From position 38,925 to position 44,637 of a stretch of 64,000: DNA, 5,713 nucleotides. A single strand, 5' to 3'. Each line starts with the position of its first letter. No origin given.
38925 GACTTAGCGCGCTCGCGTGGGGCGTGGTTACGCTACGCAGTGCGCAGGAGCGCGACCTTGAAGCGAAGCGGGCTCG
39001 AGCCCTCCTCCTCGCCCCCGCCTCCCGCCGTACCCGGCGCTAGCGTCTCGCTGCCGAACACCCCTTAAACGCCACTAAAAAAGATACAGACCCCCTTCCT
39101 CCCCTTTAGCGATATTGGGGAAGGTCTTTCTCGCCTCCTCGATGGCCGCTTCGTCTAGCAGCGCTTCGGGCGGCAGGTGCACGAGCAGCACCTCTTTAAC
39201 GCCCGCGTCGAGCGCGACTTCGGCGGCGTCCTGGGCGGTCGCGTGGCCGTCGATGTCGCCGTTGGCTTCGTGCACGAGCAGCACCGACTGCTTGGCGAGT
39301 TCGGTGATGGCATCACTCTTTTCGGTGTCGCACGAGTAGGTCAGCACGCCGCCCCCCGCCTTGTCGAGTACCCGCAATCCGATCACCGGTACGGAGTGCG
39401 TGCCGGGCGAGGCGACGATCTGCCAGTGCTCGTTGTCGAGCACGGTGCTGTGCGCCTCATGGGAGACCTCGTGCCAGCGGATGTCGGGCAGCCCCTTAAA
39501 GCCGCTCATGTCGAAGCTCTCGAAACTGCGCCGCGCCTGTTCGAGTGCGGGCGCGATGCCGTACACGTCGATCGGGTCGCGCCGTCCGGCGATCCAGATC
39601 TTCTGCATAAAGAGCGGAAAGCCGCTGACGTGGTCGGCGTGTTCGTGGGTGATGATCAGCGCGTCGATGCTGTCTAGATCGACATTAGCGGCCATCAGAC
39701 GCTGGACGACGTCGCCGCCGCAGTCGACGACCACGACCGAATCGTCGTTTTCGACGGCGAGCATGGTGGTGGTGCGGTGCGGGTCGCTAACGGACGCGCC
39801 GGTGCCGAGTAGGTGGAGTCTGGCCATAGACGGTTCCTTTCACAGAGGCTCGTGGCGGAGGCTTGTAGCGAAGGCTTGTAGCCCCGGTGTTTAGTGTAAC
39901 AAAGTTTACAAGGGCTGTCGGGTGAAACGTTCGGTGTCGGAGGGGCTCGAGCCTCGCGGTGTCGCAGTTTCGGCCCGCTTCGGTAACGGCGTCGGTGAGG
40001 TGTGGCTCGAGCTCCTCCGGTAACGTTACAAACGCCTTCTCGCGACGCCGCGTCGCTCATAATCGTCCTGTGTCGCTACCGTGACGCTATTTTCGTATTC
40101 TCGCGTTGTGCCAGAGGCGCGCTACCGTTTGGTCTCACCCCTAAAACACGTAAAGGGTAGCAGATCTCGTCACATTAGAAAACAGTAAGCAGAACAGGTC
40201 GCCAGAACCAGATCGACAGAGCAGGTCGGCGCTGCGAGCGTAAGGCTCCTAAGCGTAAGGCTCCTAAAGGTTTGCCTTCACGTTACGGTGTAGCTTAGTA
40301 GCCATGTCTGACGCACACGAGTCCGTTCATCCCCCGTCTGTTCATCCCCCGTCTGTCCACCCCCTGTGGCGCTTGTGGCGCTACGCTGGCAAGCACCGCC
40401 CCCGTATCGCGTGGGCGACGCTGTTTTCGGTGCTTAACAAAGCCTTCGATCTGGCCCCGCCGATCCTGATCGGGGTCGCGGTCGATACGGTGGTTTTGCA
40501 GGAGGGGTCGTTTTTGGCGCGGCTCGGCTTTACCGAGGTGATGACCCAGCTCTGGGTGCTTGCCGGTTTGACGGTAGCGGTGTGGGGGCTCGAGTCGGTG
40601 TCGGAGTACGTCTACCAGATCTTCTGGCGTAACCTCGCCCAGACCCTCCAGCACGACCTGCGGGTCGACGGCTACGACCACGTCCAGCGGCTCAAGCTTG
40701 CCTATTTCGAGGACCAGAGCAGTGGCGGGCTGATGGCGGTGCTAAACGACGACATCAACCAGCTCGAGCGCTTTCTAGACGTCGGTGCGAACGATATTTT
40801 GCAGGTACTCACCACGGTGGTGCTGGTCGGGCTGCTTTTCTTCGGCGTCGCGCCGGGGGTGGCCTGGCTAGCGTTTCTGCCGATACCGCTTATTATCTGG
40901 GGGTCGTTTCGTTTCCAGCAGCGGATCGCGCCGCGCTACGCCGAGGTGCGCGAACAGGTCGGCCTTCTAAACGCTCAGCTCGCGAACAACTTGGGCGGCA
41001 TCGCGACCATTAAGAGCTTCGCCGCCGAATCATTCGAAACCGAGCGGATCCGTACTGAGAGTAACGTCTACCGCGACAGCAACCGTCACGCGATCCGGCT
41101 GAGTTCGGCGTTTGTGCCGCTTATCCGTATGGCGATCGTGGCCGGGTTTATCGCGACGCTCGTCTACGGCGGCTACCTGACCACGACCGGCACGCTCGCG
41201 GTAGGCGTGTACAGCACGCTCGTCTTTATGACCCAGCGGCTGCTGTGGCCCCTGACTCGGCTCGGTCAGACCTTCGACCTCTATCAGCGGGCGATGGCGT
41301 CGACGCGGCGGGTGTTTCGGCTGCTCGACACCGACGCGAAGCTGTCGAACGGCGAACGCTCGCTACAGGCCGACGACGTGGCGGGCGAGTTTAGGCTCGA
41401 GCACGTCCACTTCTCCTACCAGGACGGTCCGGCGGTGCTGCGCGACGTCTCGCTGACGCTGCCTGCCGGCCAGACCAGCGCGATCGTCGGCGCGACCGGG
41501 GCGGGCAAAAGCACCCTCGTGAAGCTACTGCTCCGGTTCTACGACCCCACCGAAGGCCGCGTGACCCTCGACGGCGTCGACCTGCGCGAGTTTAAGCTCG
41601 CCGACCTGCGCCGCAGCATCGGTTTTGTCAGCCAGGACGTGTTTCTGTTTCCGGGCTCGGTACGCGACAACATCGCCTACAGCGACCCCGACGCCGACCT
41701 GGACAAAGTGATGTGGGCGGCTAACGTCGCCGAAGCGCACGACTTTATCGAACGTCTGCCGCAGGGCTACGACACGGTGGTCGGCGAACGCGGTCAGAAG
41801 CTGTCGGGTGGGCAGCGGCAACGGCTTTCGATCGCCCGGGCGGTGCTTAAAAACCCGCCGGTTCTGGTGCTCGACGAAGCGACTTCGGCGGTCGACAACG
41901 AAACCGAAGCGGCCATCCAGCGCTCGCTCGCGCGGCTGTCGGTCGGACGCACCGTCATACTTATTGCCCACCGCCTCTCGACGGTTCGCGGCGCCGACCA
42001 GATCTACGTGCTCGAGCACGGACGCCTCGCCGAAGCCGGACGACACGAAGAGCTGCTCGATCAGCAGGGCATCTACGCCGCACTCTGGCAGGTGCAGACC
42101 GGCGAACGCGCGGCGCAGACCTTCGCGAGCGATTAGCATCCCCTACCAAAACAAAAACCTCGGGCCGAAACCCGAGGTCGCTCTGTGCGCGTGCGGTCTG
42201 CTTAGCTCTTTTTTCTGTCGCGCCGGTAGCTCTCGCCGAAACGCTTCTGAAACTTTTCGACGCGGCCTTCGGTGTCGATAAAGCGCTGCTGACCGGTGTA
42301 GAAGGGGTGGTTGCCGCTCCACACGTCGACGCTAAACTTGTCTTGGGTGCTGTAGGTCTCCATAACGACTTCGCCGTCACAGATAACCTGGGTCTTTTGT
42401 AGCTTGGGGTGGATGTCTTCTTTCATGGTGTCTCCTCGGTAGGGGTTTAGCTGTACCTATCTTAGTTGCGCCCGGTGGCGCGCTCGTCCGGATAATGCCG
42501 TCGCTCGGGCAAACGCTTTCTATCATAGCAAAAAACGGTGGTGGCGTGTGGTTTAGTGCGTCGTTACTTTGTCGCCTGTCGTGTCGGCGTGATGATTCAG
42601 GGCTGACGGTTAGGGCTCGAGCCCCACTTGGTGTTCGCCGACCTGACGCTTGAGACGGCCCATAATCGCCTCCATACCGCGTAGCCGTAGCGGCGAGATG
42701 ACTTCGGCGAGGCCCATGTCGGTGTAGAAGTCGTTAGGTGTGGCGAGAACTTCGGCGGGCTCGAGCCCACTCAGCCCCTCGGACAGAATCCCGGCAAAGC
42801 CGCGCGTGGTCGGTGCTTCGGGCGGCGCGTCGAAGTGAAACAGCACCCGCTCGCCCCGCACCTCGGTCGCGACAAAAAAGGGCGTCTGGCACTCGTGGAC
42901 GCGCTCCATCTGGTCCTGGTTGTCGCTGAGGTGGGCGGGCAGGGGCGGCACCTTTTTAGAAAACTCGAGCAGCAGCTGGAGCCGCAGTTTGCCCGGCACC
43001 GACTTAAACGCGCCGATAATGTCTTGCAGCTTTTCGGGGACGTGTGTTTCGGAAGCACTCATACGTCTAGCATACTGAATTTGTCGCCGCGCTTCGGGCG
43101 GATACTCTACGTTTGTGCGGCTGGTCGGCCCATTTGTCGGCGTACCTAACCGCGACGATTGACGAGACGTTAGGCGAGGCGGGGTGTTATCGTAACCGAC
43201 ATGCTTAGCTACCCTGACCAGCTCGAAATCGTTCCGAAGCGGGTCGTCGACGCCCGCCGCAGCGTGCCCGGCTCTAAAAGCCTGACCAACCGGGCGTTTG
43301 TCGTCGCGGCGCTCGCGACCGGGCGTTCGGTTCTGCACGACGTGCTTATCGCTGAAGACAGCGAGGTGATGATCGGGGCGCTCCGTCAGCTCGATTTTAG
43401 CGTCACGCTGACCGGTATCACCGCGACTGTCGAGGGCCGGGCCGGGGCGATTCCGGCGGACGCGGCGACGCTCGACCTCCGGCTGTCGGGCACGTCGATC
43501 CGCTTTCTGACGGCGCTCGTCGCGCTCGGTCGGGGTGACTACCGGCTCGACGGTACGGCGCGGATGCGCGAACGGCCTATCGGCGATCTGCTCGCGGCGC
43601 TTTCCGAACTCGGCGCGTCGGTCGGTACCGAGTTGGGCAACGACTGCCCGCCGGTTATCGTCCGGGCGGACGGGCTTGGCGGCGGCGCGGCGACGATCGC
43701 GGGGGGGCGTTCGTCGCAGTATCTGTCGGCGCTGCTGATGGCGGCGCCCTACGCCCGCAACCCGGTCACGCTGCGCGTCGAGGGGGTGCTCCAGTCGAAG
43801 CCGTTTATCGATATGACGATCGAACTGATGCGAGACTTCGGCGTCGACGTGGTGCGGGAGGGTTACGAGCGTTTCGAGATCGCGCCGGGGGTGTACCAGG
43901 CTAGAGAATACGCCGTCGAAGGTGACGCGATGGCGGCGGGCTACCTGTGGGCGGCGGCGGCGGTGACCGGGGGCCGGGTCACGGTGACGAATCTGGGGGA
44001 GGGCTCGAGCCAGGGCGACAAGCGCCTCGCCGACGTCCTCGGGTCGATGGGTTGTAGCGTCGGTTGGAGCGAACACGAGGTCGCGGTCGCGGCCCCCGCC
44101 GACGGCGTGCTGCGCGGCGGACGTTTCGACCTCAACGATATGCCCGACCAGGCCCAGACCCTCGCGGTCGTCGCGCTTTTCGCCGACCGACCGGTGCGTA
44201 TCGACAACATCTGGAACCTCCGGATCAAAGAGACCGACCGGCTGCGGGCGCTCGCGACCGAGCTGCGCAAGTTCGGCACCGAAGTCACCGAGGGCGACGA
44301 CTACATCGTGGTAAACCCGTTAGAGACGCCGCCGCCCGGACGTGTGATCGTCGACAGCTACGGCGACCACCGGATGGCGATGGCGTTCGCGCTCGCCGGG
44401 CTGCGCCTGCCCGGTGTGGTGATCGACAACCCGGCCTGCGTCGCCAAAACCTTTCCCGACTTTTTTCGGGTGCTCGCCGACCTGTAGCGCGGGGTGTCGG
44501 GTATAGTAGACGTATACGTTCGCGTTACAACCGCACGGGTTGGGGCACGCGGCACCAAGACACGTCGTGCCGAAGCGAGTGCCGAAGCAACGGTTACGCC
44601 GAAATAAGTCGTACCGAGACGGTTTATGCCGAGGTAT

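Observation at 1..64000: Hyper-abundant palindrome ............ (core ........) sits in-frame as '(G/R)-L-E-P' in dozens of unrelated genes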

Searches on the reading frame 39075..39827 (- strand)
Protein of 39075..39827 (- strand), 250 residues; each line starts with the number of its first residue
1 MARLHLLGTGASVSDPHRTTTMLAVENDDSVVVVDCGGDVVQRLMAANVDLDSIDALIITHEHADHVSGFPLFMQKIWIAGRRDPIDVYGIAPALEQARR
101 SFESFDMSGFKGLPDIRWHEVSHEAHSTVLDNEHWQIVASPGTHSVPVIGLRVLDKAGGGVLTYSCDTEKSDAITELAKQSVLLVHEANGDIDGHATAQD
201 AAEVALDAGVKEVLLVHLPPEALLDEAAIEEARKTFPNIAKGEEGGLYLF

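Call 55: search_protein_families(library=pfam, proteins=[window:39075-39827:-], max_evalue=0.0001)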
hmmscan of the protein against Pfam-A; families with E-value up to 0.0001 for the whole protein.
window:39075-39827:- (250 aa): 3 families
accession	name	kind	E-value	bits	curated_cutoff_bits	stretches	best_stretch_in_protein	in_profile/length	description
PF12706.13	Lactamase_B_2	-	6.1e-19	68.8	27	1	32-217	3-199/200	Beta-lactamase superfamily domain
PF00753.33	Lactamase_B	-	6.7e-16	59.3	22.7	1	21-149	7-136/196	Metallo-beta-lactamase superfamily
PF23023.1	Anti-Pycsar_Apyc1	-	1.9e-05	24.7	50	1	4-74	5-74/250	Anti-Pycsar protein Apyc1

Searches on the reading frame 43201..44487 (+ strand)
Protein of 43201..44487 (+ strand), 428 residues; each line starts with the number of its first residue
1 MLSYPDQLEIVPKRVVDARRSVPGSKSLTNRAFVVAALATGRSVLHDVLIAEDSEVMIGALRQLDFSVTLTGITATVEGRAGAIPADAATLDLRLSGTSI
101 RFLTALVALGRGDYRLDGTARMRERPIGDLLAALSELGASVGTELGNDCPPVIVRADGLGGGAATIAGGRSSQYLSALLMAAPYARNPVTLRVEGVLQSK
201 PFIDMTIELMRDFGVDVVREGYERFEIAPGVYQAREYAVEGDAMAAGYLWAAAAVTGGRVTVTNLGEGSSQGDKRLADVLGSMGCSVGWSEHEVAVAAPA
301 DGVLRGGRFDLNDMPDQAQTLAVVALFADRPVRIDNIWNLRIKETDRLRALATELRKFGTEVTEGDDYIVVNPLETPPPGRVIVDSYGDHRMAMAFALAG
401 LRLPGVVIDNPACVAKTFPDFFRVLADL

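Call 10: find_encoding_contigs(protein=window:43201-44487:+, flank=10000, max_places=6)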
Protein window:43201-44487:+ (428 aa): no gene with exactly this product is on record in the collection.

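Call 11: find_related_loci(query=window:43201-44484:+, collection=genome_contigs, flank=10000)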
Query window:43201-44484:+ (428 aa) in genome_contigs; peptide patterns used: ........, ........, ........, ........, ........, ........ (x = any residue, [..] = any of these).
600 stretches matched a pattern (row limit reached: there are more); 584 encode a relative of the query (tblastn E <= 1e-3); the best 80 are kept; 80 distinct loci.
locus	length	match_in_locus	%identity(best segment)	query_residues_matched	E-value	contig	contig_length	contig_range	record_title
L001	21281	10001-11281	67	2-428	0e+0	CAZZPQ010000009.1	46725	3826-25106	MAG TPA_asm: uncultured bacterium isolate SRP072547_co1_391 genome assembly, contig: NODE_773_length_46725_cov_33.353910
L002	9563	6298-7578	67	1-428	2e-180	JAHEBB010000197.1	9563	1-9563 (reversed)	MAG: Trueperaceae bacterium isolate Ww127 NODE_17384_length_9563_cov_4.688096, whole genome shotgun sequence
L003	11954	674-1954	69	1-428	1e-174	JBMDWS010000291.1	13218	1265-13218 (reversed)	MAG: Truepera sp. isolate FBaNitRs1_20 FBaNitRs1_contig291, whole genome shotgun sequence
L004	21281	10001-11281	67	1-428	8e-171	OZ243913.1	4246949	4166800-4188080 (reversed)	MAG: Trueperaceae bacterium isolate 1ed44a18-ba2a-4a2b-b3cd-a7a6eb2b6f6b genome assembly, chromosome: 1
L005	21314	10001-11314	65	4-428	1e-170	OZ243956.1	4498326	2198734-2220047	MAG: Trueperaceae bacterium isolate c677a3b3-0259-4ed6-b6d3-5a32602db3a7 genome assembly, chromosome: 1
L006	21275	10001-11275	62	2-428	2e-171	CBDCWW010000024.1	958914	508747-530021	MAG: Trueperaceae bacterium isolate dd1d7b0e-a6e7-4c02-9a01-6f6a99cee598 genome assembly, contig: contig_24, whole genom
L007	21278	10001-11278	66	1-428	4e-166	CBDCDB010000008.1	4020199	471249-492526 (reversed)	MAG: Truepera sp. isolate a439da2a-a1a7-49fd-9a1e-efe41fcb63e2 genome assembly, contig: contig_5, whole genome shotgun s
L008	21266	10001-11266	64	1-422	1e-157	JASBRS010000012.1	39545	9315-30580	MAG: Deinococci bacterium isolate BWSM_114 k141_1768945, whole genome shotgun sequence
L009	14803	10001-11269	63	1-422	9e-156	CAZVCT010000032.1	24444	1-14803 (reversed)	MAG TPA_asm: uncultured bacterium isolate SRP220891_co3_385 genome assembly, contig: NODE_2393_length_24444_cov_32.35151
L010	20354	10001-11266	62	1-422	8e-155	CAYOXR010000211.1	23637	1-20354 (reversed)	MAG TPA_asm: uncultured bacterium isolate SRP185410_co1_429 genome assembly, contig: k141_2392610, whole genome shotgun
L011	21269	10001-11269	63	1-422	1e-154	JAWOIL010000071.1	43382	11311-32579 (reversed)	MAG: Trueperaceae bacterium isolate CWP5-2.bin.3 k191_3221127, whole genome shotgun sequence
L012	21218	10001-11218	64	21-428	5e-152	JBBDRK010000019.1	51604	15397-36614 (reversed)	MAG: Trueperaceae bacterium isolate LejiaC_65_57 Lejia_C_1552_length_51604_cov_32, whole genome shotgun sequence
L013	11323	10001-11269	63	1-422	5e-151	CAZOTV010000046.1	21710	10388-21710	MAG TPA_asm: uncultured bacterium isolate SRP304446_co1_85 genome assembly, contig: NODE_1669_length_21710_cov_31.275733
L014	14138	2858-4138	61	5-428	9e-150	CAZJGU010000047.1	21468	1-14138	MAG TPA_asm: uncultured bacterium isolate SRP332253_co1_245 genome assembly, contig: NODE_3860_length_21468_cov_4.438799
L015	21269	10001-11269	60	1-422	6e-149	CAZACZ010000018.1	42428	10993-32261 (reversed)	MAG TPA_asm: uncultured bacterium isolate SRP329715_co1_233 genome assembly, contig: NODE_1161_length_42428_cov_12.95060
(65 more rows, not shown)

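Call 29: find_homologous_proteins(query=window:43201-44484:+, max_evalue=1e-100)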
Query window:43201-44484:+ (428 aa): 4770 proteins with E <= 1e-100 among 8000 candidates; the best 120 are listed.
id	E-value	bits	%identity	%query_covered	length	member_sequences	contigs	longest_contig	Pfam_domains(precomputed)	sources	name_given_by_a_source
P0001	2.6e-275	931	100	100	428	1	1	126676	PF00275.26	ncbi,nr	ncbi:MAG: 3-phosphoshikimate 1-carboxyvinyltransferase [Trueperaceae bacterium]|nr:3-phosphoshikimat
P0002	6.3e-221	751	81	100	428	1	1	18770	PF00275.26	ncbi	-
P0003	1.8e-184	631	67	100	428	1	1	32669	PF00275.26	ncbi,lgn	-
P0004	1.7e-182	625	70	100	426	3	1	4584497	PF00275.26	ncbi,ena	-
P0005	2.1e-182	625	70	99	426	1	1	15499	PF00275.26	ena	-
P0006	2.1e-182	625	70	99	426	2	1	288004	PF00275.26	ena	-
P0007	1.4e-180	619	67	100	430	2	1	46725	PF00275.26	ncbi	-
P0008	4.1e-180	617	68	100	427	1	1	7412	PF00275.26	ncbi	-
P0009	6.1e-180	617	67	100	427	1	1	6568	PF00275.26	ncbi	-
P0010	6.2e-180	616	68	100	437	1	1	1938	PF00275.26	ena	-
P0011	1.1e-179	616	67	100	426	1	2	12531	PF00275.26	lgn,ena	-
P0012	1.1e-179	616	67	100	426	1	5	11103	PF00275.26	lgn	-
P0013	1.4e-179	615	70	100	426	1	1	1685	PF00275.26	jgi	jgi:3-phosphoshikimate 1-carboxyvinyltransferase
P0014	1.4e-179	615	68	100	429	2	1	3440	PF00275.26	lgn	-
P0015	1.6e-179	615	69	100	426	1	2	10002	PF00275.26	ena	-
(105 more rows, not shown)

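Call 30: find_encoding_contigs(protein=P0002, flank=10000, max_places=3)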
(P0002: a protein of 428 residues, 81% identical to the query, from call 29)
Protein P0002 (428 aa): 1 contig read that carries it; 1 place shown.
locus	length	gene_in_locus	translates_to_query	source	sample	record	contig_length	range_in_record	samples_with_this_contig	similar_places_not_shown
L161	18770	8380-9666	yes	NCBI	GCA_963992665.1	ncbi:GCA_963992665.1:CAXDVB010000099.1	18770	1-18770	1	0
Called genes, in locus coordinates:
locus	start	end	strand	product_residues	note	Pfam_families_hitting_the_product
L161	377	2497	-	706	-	PF01590:GAF, PF13185:GAF_2, PF13492:GAF_3, PF07730:HisKA_3, PF02518:HATPase_c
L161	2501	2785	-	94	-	-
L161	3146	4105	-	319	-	PF00126:HTH_1, PF03466:LysR_substrate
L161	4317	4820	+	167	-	-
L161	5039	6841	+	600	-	PF00664:ABC_membrane, PF00005:ABC_tran, PF02463:SMC_N (faint)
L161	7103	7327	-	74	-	PF01197:Ribosomal_L31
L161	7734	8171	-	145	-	PF02657:SufE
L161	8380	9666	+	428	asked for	PF00275:EPSP_synthase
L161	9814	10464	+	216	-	PF02224:Cytidylate_kin, PF13189:Cytidylate_kin2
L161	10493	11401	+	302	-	PF01513:NAD_kinase, PF20143:NAD_kinase_C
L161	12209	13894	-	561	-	PF00246:Peptidase_M14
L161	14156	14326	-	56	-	-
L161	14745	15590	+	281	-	-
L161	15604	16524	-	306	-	PF00561:Abhydrolase_1, PF12146:Hydrolase_4, PF12697:Abhydrolase_6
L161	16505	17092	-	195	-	PF00440:TetR_N, PF17940:TetR_C_31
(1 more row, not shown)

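Call 31: find_encoding_contigs(protein=P0001, flank=10000, max_places=3)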
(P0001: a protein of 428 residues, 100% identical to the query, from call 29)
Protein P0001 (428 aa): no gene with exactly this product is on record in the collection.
